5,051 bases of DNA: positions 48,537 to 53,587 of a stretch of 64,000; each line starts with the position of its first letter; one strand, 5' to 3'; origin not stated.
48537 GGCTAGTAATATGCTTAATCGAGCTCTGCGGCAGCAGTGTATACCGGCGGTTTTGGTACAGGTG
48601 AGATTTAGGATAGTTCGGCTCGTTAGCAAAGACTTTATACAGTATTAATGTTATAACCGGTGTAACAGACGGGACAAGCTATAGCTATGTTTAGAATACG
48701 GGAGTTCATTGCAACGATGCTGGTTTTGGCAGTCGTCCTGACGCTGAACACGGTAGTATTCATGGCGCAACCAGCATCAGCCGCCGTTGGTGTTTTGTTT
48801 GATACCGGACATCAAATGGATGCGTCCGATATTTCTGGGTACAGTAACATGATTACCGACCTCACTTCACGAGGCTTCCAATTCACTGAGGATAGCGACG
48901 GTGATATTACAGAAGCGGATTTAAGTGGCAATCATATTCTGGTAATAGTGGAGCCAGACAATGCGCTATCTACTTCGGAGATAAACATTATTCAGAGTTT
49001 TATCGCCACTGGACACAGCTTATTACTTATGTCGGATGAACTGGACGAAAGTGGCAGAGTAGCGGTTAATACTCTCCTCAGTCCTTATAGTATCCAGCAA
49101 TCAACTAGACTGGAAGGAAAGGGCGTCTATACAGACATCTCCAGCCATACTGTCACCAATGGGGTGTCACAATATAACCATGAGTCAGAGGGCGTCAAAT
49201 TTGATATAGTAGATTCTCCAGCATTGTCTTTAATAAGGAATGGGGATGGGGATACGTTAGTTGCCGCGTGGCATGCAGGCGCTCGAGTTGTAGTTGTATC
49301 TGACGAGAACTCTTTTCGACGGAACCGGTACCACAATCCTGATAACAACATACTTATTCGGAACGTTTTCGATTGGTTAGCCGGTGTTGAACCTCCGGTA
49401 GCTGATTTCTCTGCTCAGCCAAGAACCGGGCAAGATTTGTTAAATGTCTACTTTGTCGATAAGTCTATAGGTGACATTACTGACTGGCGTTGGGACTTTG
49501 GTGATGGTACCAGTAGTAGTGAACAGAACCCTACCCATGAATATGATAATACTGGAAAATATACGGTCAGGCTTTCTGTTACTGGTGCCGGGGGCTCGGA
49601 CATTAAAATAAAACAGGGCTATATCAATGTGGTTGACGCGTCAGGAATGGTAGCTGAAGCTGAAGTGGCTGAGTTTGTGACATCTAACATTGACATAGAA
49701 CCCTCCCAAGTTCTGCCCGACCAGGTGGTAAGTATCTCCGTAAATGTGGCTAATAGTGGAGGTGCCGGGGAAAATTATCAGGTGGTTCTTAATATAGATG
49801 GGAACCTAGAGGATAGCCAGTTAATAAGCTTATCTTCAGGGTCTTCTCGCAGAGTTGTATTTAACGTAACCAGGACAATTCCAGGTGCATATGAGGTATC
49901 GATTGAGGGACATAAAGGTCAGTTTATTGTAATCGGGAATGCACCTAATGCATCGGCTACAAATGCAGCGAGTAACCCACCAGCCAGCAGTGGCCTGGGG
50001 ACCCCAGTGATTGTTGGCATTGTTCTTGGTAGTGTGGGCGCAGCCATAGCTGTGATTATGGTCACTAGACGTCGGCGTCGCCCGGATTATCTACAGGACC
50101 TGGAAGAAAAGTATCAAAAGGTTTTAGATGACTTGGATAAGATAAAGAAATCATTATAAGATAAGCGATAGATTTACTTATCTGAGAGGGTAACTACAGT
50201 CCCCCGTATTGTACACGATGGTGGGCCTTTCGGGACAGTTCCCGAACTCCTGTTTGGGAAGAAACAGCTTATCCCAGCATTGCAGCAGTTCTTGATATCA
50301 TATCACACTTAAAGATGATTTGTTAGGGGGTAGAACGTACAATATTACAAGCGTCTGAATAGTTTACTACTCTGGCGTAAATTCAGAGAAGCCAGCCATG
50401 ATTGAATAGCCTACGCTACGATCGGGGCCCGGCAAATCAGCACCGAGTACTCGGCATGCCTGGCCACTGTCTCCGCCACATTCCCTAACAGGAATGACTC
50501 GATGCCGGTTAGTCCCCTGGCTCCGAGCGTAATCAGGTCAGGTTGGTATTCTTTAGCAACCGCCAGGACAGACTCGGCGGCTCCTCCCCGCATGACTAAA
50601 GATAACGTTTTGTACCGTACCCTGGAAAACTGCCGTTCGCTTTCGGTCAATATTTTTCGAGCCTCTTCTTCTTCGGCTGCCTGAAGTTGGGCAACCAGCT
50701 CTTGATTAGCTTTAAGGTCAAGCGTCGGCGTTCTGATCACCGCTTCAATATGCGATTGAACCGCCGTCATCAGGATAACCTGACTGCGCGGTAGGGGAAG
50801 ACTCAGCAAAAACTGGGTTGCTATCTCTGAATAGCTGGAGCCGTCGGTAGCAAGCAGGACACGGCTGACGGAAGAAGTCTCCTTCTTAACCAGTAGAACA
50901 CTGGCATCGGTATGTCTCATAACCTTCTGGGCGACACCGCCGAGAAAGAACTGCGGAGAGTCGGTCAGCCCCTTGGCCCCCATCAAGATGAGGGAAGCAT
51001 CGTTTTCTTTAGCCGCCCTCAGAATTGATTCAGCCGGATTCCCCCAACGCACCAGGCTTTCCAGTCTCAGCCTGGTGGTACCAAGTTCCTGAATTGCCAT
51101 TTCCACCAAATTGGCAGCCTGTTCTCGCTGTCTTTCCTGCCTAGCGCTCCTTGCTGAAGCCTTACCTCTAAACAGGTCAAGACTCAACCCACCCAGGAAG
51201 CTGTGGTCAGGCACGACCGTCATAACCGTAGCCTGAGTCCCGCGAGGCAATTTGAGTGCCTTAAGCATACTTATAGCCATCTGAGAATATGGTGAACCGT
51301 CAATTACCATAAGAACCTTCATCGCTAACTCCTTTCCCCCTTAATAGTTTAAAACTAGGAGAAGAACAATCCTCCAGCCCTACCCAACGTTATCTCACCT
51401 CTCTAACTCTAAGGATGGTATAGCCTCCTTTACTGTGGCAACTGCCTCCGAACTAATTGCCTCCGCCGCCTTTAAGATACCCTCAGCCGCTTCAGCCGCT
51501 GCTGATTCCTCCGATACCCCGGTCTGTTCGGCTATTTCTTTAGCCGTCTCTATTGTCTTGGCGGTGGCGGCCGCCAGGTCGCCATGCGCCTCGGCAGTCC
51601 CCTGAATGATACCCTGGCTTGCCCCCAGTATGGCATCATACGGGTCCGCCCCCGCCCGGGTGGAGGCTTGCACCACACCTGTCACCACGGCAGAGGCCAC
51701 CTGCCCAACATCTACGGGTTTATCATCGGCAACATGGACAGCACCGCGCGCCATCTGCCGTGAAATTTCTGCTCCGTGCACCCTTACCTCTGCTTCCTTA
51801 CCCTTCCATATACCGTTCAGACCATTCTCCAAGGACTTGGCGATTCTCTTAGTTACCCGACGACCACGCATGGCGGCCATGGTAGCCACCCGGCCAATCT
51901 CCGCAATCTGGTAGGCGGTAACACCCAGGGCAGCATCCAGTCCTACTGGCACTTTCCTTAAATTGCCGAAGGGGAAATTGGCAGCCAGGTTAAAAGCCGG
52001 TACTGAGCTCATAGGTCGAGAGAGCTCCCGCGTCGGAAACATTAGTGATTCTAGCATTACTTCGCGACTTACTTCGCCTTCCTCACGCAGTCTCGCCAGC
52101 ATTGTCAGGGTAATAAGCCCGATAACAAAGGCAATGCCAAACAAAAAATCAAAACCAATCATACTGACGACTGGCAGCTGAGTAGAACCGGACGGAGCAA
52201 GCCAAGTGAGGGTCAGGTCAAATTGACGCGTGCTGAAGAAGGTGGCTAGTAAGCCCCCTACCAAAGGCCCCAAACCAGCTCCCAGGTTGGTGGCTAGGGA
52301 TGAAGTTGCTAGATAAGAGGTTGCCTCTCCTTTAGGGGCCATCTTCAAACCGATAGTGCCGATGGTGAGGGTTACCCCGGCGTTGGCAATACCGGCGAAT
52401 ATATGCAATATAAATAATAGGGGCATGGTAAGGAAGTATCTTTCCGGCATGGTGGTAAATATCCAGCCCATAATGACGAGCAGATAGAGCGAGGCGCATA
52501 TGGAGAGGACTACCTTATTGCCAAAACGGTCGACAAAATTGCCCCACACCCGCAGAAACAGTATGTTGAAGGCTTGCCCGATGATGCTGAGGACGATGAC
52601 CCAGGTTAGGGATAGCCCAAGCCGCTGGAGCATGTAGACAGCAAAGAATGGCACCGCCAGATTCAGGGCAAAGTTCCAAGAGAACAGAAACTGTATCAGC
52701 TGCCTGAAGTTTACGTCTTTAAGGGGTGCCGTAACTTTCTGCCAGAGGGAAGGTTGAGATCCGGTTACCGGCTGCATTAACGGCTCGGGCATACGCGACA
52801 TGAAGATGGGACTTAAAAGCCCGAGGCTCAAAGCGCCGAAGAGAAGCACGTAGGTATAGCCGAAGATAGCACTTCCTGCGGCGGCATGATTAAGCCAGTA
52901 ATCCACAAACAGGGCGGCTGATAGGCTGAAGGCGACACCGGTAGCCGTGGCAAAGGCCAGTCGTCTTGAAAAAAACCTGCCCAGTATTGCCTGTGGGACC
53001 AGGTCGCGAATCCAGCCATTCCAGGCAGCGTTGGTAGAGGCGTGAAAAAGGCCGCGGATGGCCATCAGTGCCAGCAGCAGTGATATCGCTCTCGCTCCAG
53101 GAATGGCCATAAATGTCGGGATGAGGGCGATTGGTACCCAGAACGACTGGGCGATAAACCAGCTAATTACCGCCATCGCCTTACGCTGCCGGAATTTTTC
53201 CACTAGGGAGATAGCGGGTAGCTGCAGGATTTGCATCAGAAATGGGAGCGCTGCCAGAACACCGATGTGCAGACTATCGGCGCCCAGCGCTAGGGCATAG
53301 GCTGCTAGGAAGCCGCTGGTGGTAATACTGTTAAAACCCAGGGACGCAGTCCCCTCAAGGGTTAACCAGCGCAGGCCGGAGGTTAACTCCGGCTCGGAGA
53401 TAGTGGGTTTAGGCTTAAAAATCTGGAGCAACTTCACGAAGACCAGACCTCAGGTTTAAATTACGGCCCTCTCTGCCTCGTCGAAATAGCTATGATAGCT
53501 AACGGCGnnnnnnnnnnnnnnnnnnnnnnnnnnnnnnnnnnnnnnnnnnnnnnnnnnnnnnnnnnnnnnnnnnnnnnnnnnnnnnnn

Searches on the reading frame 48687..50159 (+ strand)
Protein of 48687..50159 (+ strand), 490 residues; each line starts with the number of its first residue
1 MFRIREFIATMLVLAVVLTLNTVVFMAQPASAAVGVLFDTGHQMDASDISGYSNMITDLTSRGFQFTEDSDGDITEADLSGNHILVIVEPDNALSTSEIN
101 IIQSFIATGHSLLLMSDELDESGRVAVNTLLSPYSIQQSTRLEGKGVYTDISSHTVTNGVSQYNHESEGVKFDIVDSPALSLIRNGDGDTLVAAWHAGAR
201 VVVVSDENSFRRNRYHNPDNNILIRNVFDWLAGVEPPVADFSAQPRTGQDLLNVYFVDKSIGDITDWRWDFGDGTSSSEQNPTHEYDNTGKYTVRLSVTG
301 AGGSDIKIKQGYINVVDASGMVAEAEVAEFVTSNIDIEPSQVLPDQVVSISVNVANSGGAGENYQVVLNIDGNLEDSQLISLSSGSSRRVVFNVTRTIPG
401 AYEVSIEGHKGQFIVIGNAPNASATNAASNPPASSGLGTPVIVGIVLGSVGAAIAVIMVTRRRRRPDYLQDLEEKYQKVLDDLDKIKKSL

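Call 11: search_protein_families(library=ncbifam, proteins=[window:48687-50159:+], max_evalue=0.01)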
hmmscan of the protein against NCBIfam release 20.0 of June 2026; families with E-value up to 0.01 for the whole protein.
window:48687-50159:+ (490 aa): 1 family
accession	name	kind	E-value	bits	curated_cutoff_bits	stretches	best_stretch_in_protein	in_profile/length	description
TIGR00864.1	PCC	subfamily_domain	0.0091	12.4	1861.4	0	260-299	1421-1460/2700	polycystin cation channel protein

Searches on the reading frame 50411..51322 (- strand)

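Call 11: search_protein_families(library=ncbifam, proteins=[window:50411-51322:-], max_evalue=0.01)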
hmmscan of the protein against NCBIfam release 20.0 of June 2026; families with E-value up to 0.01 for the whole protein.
window:50411-51322:- (303 aa): 3 families
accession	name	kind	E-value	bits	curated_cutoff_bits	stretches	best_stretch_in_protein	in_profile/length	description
NF011581.0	PRK15005.1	equivalog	6.8e-17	62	166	2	10-146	14-144/144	universal stress protein UspF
NF008380.0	PRK11175.1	equivalog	9.1e-13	47.8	227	1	2-296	6-298/313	universal stress protein UspE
NF012000.0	PRK15456.1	equivalog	2.7e-12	46.9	189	2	40-146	38-142/142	universal stress protein UspG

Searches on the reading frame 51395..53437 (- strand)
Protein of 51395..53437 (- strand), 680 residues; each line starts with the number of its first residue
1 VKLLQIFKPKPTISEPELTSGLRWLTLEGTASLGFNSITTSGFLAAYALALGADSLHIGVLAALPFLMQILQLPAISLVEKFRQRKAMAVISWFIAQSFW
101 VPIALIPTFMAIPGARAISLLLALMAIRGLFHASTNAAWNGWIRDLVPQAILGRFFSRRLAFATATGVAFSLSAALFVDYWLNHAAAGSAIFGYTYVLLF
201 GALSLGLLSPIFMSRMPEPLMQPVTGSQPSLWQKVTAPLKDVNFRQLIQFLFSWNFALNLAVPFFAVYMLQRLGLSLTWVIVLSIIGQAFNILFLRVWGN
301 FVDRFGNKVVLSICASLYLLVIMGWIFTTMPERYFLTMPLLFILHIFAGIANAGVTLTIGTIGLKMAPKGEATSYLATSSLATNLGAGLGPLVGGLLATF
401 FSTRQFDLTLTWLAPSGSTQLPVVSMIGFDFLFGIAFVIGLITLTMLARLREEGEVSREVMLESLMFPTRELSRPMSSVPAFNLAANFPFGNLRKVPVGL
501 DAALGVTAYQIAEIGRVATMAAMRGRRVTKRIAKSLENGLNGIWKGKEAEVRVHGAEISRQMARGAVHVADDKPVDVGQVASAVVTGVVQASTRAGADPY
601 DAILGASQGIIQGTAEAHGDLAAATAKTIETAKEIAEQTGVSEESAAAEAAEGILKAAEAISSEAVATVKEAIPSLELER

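Call 11: search_protein_families(library=ncbifam, proteins=[window:51395-53437:-], max_evalue=0.01)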
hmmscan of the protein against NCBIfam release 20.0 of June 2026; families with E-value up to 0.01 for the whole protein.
window:51395-53437:- (680 aa): 3 families
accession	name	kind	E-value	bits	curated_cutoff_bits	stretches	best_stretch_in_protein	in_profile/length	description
TIGR00900.1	2A0121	subfamily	3.5e-08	33.2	319.6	2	259-403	19-156/364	H+ Antiporter protein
NF041040.1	FslB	exception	1.2e-07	31.1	600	1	257-408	22-169/417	rhizoferrin export MFS transporter FslB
TIGR00880.1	2_A_01_02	superfamily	2.8e-06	27.5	131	1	298-412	18-125/141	multidrug resistance protein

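Call 41: search_protein_families(library=pfam, proteins=[window:51395-53437:-], max_evalue=0.001)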
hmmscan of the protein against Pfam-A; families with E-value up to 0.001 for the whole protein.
window:51395-53437:- (680 aa): 2 families
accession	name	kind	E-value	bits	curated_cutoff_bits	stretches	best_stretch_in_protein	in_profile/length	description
PF07690.21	MFS_1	-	5.9e-26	91.6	33.4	2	31-357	6-317/347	Major Facilitator Superfamily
PF12832.13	MFS_1_like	-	3.6e-06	26.7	25.2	1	43-404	21-368/373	MFS_1 like family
